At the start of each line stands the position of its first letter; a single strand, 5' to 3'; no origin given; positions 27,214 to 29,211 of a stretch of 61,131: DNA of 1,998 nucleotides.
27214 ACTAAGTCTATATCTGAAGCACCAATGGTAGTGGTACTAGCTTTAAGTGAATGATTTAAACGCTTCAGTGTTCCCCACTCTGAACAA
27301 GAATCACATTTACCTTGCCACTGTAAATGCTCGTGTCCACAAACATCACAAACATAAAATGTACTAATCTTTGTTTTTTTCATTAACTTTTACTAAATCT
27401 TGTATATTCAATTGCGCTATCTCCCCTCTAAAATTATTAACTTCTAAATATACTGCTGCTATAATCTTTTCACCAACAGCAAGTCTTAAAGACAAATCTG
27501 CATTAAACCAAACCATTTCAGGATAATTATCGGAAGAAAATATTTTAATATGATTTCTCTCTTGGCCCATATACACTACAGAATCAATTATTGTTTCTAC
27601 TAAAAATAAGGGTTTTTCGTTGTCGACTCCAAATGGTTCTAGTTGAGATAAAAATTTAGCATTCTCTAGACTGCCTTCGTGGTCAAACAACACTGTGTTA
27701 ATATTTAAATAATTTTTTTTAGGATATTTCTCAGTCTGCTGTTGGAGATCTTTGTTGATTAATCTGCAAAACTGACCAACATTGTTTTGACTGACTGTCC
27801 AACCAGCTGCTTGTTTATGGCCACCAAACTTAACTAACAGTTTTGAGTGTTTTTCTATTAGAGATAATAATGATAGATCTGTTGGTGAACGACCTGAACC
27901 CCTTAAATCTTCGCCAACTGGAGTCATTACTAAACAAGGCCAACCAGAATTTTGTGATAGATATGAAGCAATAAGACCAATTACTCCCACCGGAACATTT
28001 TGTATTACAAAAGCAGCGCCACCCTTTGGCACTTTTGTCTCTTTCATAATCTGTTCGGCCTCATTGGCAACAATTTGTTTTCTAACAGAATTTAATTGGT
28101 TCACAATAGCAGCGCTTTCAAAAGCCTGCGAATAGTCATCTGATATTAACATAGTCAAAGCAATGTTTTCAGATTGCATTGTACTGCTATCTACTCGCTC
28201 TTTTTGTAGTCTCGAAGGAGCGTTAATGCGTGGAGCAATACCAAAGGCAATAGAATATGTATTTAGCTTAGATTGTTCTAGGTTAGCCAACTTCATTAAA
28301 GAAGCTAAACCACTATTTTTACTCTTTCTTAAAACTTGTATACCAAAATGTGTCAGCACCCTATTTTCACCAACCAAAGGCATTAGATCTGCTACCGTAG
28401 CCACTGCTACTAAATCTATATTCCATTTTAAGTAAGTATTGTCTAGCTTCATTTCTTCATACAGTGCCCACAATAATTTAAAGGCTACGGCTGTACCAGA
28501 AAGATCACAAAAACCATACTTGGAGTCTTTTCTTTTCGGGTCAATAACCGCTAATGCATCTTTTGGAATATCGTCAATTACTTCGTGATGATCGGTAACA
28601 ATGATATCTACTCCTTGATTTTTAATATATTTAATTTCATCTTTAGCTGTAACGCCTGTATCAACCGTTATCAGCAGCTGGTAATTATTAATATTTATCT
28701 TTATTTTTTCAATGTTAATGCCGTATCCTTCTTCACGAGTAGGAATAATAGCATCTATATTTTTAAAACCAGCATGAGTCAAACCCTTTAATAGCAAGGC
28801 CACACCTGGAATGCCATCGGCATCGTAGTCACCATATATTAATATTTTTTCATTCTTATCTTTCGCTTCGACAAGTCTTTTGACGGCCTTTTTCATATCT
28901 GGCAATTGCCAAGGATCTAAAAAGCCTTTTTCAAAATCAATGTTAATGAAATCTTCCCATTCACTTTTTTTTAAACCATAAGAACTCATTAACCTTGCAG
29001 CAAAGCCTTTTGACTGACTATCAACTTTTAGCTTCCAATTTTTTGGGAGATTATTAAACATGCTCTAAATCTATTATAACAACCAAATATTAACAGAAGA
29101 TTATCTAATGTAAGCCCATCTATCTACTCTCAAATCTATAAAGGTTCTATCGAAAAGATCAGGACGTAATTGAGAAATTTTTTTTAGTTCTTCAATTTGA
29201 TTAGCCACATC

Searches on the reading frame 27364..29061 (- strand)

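Call 34: search_protein_families(library=pfam, proteins=[window:27364-29061:-], max_evalue=0.00001)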
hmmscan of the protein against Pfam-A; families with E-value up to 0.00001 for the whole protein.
window:27364-29061:- (565 aa): 3 families
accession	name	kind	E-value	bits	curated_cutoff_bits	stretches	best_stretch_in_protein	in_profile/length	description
PF01368.27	DHH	-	1.1e-21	77.8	28.1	1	72-220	1-123/125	DHH family, N-terminal domain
PF17768.7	RecJ_OB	-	2.4e-15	56.9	27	1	463-555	10-107/107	RecJ OB domain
PF02272.25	DHHA1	-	4.9e-07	30.6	25.9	1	353-439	9-100/102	DHHA1 domain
